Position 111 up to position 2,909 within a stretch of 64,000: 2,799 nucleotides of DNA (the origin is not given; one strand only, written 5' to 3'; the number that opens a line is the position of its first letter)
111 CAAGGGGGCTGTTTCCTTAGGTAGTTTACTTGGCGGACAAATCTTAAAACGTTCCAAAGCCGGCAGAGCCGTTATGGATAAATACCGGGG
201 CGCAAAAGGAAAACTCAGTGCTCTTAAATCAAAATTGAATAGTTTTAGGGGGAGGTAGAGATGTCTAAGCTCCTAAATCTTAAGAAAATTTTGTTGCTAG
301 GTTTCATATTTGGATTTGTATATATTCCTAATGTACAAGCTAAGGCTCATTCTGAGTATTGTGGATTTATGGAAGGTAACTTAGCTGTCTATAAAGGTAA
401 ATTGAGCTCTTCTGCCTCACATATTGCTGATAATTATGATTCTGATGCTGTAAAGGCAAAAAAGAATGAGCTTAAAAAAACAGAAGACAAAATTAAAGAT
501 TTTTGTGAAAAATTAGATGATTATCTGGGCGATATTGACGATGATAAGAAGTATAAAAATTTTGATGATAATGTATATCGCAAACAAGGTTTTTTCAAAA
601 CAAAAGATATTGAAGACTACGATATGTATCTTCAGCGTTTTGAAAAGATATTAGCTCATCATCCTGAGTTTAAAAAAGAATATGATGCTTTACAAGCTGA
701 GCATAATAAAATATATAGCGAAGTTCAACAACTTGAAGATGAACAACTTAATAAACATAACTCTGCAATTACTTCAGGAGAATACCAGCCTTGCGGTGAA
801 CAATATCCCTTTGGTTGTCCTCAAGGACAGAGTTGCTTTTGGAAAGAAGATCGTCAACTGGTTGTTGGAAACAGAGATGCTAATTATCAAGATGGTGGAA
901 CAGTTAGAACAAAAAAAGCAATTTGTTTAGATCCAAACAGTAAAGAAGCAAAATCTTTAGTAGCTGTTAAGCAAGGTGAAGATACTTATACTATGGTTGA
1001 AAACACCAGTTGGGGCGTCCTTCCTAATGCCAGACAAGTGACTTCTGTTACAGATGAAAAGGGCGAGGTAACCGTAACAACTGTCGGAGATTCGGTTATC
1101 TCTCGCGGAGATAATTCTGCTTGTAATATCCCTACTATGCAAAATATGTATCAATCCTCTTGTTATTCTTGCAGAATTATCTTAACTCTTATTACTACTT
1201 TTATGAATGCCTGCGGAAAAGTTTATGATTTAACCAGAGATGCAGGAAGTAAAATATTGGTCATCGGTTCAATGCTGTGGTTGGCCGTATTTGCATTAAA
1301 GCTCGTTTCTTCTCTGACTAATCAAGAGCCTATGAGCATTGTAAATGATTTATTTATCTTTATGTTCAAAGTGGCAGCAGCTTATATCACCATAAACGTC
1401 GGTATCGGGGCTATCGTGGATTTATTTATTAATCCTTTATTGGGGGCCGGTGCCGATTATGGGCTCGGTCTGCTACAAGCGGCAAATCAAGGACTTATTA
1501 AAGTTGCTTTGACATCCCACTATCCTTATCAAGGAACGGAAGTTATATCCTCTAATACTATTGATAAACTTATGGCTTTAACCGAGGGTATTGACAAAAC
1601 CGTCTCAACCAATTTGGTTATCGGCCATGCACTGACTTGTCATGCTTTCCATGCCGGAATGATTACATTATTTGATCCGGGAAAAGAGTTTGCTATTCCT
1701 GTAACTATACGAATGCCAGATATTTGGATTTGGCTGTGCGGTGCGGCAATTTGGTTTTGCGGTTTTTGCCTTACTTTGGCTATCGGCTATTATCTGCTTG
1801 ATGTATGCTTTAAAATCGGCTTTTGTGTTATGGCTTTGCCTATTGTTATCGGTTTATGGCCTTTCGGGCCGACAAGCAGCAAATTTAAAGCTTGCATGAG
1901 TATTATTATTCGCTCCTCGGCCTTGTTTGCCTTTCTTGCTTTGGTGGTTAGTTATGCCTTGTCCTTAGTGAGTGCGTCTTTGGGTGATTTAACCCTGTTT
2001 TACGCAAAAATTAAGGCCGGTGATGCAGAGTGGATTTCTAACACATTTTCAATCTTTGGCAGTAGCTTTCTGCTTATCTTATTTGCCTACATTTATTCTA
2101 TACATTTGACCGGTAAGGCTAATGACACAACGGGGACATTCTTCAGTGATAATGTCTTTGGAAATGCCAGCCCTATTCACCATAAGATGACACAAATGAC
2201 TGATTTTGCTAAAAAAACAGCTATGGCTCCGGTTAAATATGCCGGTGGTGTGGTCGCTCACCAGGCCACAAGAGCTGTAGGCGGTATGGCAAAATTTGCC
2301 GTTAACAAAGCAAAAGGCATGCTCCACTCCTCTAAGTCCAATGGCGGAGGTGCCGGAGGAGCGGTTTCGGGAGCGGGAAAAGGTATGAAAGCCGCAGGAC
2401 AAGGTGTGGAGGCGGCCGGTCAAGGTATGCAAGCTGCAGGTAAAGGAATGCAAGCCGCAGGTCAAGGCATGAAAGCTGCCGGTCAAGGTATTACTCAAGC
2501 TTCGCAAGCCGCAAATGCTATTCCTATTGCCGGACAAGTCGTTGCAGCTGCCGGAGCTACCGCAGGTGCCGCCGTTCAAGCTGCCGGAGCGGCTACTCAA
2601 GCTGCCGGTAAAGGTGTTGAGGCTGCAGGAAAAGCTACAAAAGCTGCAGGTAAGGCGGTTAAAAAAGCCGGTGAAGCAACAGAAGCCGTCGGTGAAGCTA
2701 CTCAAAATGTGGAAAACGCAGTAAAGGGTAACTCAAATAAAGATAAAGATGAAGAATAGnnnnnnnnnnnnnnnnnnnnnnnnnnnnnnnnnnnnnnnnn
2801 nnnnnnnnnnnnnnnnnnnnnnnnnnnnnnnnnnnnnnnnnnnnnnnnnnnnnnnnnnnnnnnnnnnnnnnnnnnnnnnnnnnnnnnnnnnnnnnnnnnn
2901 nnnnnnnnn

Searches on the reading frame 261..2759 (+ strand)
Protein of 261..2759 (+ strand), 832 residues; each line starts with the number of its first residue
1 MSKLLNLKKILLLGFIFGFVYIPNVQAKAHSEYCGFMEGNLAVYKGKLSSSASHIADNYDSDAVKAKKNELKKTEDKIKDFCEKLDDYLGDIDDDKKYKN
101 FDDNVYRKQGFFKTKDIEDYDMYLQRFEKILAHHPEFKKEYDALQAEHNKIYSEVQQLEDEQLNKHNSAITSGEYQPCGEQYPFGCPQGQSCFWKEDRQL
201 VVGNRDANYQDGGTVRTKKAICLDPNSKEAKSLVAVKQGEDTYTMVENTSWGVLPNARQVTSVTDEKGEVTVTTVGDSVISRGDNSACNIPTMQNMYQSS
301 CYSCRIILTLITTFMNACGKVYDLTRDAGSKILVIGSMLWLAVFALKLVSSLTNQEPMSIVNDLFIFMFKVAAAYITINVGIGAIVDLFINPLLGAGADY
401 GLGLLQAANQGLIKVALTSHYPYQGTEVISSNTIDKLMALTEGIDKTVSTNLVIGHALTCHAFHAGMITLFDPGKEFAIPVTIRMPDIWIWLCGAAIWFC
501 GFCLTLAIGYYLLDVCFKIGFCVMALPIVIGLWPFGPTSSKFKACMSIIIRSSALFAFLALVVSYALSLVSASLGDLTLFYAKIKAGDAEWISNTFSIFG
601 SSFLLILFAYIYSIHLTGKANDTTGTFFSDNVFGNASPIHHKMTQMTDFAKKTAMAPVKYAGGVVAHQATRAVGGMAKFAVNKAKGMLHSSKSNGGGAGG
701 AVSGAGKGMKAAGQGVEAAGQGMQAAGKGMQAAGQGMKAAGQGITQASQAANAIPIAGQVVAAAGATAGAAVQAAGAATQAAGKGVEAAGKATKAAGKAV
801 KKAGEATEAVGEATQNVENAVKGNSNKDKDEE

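Call 5: search_protein_families(library=pfam, proteins=[window:261-2759:+], max_evalue=0.01)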
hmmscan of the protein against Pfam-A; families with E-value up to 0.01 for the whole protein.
window:261-2759:+ (832 aa): 1 family
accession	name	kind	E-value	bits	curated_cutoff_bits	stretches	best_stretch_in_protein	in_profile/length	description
PF22116.1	DUF6944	-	0.0096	15.7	32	0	700-822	7-135/167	Family of unknown function (DUF6944)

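Call 31: search_protein_families(library=pfam, proteins=[window:261-2759:+], max_evalue=10)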
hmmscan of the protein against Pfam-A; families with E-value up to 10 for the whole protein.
window:261-2759:+ (832 aa): 2 families
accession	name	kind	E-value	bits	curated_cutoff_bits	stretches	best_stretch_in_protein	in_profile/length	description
PF22116.1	DUF6944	-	0.0096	15.7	32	2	700-822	7-135/167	Family of unknown function (DUF6944)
PF04610.19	TrbL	-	0.01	16.1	25.9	1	487-608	97-214/215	TrbL/VirB6 plasmid conjugal transfer protein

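Call 41: search_protein_families(library=ncbifam, proteins=[window:261-2759:+], max_evalue=0.01)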
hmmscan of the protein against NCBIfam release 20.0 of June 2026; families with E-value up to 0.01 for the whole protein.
window:261-2759:+ (832 aa): 0 families

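Call 45: find_encoding_contigs(protein=window:261-2759:+, flank=10000, max_places=4)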
Protein window:261-2759:+ (832 aa): 6 contigs read that carry it; 4 places shown.
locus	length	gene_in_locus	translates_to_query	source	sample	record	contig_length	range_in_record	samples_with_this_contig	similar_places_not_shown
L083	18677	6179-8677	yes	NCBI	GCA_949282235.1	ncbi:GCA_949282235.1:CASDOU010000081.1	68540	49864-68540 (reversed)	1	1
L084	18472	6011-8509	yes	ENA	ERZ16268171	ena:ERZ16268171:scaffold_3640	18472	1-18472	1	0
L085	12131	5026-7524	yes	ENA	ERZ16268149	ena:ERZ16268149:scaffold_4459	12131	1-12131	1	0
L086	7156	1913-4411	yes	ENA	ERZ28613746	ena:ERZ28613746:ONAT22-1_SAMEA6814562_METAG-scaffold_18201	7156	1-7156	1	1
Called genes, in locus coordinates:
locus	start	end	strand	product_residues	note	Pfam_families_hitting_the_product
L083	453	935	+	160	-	PF27226:AF_1845 (weak)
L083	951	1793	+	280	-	-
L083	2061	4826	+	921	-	-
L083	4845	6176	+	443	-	-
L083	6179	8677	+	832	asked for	-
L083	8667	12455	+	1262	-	PF01551:Peptidase_M23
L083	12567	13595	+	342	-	PF01381:HTH_3, PF12844:HTH_19 (faint), PF13443:HTH_26 (faint), PF13560:HTH_31, PF01381:HTH_3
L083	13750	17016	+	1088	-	-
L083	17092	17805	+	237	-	-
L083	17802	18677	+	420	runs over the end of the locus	-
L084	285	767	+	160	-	PF27226:AF_1845 (weak)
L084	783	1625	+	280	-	-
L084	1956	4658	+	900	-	-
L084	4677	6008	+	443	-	-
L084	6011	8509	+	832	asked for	-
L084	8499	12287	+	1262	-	PF01551:Peptidase_M23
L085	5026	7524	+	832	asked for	-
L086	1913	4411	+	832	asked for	-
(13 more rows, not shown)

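Call 59: search_protein_families(library=pfam, proteins=[L083:453-935:+, L083:951-1793:+, L083:2061-4826:+, L083:4845-6176:+], max_evalue=0.1)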
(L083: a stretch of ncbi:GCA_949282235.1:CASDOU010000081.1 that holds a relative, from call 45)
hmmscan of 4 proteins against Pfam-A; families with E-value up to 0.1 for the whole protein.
L083:453-935:+ (160 aa): 0 families

L083:951-1793:+ (280 aa): 0 families

L083:2061-4826:+ (921 aa): 1 family
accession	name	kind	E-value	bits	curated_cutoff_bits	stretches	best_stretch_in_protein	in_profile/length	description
PF04610.19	TrbL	-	8.1e-05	22.9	25.9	1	465-568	94-190/215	TrbL/VirB6 plasmid conjugal transfer protein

L083:4845-6176:+ (443 aa): 1 family
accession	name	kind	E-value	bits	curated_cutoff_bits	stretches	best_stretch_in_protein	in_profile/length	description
PF11712.13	Vma12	-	0.076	13.4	25.5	1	76-145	73-129/137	Endoplasmic reticulum-based factor for assembly of V-ATPase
